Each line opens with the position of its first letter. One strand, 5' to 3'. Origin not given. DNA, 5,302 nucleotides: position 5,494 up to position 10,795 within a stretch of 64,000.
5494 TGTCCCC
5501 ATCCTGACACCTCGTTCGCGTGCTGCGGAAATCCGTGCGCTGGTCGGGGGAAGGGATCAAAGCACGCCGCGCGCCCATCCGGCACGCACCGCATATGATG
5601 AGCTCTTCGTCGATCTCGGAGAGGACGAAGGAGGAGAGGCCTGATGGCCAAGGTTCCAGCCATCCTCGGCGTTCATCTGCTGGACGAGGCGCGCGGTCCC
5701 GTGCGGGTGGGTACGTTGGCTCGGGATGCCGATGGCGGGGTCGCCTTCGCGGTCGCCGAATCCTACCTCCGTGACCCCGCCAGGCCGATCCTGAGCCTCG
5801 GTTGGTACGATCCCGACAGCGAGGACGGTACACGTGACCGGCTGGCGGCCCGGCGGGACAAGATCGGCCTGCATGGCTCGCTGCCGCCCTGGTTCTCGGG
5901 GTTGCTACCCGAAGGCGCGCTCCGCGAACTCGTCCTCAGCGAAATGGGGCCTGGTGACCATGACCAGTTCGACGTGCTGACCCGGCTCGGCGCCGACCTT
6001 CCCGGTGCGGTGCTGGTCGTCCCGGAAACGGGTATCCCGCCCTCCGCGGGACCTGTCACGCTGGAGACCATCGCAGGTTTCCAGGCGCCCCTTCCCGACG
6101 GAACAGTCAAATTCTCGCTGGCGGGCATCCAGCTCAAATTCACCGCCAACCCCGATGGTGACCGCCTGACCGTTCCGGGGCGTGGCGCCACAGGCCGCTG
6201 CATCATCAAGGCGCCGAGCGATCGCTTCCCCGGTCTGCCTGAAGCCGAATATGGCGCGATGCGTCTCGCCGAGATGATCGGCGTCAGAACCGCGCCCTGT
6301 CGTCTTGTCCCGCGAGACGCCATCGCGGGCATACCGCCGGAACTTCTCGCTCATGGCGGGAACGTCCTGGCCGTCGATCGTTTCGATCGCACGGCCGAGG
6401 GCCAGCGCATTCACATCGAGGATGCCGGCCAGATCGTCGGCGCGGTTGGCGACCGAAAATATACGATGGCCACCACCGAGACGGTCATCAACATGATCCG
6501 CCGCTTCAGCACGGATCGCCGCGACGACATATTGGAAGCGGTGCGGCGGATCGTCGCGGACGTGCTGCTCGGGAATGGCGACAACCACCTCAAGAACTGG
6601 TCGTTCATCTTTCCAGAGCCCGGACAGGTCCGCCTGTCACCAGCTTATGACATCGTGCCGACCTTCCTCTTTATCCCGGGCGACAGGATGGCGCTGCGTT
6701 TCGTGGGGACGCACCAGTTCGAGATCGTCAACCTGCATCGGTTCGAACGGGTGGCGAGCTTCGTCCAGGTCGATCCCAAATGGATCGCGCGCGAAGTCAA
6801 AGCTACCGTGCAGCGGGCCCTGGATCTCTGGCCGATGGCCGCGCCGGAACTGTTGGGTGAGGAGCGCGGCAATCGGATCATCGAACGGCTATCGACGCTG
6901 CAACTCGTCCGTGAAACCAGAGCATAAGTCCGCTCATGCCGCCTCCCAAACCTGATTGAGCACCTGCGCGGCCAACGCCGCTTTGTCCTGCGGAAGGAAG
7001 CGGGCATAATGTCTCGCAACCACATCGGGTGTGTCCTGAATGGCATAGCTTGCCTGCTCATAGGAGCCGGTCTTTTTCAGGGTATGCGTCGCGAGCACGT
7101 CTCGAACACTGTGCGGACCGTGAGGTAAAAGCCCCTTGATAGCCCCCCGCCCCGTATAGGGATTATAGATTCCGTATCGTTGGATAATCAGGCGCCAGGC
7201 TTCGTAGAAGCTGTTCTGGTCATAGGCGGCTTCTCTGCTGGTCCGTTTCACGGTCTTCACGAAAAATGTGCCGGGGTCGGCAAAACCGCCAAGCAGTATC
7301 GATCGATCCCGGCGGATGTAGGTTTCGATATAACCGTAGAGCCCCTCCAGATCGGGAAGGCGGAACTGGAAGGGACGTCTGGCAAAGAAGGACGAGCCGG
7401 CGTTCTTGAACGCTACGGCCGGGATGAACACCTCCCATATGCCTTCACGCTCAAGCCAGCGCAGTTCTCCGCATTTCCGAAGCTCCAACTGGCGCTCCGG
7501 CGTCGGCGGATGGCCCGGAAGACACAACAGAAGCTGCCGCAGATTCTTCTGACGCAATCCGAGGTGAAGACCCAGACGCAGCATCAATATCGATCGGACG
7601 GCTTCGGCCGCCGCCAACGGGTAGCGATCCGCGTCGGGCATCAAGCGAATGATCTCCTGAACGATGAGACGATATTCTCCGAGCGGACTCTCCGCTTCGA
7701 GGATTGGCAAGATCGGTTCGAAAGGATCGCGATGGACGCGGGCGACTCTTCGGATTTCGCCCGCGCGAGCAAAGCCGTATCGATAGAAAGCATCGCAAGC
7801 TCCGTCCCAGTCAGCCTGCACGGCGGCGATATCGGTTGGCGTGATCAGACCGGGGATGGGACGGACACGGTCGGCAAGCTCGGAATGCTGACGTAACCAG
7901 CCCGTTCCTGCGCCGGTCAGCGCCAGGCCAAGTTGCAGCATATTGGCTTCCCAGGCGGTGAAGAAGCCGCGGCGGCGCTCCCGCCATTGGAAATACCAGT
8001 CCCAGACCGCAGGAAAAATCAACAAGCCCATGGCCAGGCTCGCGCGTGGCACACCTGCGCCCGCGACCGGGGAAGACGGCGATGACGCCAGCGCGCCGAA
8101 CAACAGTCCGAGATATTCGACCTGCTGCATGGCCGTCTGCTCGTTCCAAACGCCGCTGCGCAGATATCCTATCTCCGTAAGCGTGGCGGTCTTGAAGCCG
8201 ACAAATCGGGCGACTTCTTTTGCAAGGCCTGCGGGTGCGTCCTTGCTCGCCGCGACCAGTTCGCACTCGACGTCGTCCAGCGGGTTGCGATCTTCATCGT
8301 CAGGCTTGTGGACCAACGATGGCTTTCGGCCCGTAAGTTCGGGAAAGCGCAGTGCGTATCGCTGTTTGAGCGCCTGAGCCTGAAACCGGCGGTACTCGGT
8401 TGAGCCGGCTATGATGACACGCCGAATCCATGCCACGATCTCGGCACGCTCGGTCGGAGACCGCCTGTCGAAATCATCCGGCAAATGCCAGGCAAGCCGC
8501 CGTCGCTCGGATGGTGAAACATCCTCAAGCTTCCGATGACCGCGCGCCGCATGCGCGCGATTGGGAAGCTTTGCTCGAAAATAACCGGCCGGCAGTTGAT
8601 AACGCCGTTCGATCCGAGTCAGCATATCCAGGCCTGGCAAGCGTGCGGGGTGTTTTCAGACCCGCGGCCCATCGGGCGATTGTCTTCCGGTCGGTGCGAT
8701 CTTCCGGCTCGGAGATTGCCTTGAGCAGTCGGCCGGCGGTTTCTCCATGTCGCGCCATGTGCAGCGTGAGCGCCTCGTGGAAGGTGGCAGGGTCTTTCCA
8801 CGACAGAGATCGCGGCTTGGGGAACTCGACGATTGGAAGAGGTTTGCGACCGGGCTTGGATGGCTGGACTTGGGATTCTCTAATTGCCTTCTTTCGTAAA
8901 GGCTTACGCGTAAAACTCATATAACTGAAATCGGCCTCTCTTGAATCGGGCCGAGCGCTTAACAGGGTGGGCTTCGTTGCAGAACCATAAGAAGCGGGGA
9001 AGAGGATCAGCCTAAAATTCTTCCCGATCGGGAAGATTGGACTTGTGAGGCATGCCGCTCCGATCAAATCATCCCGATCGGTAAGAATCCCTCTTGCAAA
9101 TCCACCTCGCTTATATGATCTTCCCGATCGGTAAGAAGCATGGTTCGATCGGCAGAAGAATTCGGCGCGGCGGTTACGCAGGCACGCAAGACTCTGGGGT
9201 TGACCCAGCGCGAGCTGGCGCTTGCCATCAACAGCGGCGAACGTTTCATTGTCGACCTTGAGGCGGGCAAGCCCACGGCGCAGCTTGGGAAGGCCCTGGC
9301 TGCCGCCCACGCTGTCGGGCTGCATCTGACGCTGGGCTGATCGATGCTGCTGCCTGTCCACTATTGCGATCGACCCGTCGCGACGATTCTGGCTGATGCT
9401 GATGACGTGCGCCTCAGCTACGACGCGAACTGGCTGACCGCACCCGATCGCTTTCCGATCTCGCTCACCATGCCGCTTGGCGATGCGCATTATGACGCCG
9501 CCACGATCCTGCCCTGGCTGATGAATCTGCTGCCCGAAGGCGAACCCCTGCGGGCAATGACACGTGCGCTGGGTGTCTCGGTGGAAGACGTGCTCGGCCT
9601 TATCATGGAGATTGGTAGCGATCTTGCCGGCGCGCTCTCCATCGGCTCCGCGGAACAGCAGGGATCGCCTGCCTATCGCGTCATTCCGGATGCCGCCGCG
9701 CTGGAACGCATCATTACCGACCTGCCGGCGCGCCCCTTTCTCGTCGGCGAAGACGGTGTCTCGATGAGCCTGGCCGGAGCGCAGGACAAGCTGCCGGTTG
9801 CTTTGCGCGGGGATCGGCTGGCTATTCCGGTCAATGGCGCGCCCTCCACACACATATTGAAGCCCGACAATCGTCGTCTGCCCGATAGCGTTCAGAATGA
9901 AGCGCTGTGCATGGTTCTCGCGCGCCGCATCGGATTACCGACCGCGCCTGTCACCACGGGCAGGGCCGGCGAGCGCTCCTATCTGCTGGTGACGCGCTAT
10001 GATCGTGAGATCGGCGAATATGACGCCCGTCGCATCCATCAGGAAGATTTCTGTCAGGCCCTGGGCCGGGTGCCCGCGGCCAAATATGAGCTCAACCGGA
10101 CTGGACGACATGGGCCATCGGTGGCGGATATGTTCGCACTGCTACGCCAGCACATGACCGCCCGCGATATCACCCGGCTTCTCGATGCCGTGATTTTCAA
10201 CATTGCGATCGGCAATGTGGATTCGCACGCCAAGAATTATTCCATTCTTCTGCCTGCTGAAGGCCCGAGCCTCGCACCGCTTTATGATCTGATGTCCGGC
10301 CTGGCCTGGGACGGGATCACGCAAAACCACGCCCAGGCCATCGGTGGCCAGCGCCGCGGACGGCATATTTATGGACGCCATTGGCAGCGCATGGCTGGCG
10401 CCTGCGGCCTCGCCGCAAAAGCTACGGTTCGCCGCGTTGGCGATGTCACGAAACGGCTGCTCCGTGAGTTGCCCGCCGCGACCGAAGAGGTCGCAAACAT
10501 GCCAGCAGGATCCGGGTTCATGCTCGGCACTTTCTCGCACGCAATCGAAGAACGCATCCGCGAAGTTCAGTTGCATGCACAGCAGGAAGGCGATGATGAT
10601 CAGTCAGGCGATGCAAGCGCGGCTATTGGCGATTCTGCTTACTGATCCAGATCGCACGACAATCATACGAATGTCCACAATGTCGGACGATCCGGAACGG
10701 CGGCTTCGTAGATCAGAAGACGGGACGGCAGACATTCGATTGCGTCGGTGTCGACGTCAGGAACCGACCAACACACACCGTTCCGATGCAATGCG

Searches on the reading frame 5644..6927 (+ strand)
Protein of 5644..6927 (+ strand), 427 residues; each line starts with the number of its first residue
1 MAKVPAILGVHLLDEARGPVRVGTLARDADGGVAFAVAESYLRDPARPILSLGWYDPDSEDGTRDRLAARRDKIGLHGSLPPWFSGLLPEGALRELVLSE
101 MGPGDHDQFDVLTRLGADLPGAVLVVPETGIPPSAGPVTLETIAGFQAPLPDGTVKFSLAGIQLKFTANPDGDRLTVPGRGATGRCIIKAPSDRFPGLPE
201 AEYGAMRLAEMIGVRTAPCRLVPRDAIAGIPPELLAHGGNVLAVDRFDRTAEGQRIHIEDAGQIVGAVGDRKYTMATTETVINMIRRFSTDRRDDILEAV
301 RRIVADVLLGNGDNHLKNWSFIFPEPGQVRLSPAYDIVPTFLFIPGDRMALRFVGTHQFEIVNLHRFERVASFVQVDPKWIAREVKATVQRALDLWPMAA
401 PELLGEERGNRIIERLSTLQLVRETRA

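Call 23: search_protein_families(library=pfam, proteins=[window:5644-6927:+], max_evalue=0.001)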
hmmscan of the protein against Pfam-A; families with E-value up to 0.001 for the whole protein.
window:5644-6927:+ (427 aa): 2 families
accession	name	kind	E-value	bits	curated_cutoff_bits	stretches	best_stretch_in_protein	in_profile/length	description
PF07804.18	HipA_C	-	3.7e-44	151.4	30.5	1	157-395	1-212/213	HipA-like C-terminal domain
PF13657.11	Couple_hipA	-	7.4e-14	52.5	22.5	1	21-124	9-97/99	HipA N-terminal domain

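Call 27: search_protein_families(library=padloc, proteins=[window:5644-6927:+], max_evalue=0.01)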
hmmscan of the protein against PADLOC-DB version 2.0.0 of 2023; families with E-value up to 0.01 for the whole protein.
window:5644-6927:+ (427 aa): 5 families
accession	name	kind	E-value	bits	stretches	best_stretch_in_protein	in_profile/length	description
PDLC04342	PDC-M03A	-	1.6e-07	29.2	1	201-336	56-189/299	-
PDLC04344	PDC-M03A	-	7.8e-06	23.5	1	303-336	154-187/305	-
PDLC04340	PDC-M03A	-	9.8e-06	23.2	1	300-336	131-166/280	-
PDLC04339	PDC-M03A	-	1.7e-05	22.3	1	294-336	132-173/293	-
PDLC04341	PDC-M03A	-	0.00025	18.6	1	287-337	139-189/294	-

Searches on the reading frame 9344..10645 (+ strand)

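Call 61: search_protein_families(library=pfam, proteins=[window:9344-10645:+], max_evalue=0.01)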
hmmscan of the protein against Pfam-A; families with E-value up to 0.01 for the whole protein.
window:9344-10645:+ (433 aa): 2 families
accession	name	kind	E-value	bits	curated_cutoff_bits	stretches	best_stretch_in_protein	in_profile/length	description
PF07804.18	HipA_C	-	3.7e-51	174.3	30.5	1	141-371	1-208/213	HipA-like C-terminal domain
PF13657.11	Couple_hipA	-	1.9e-20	73.6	22.5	1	4-100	2-98/99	HipA N-terminal domain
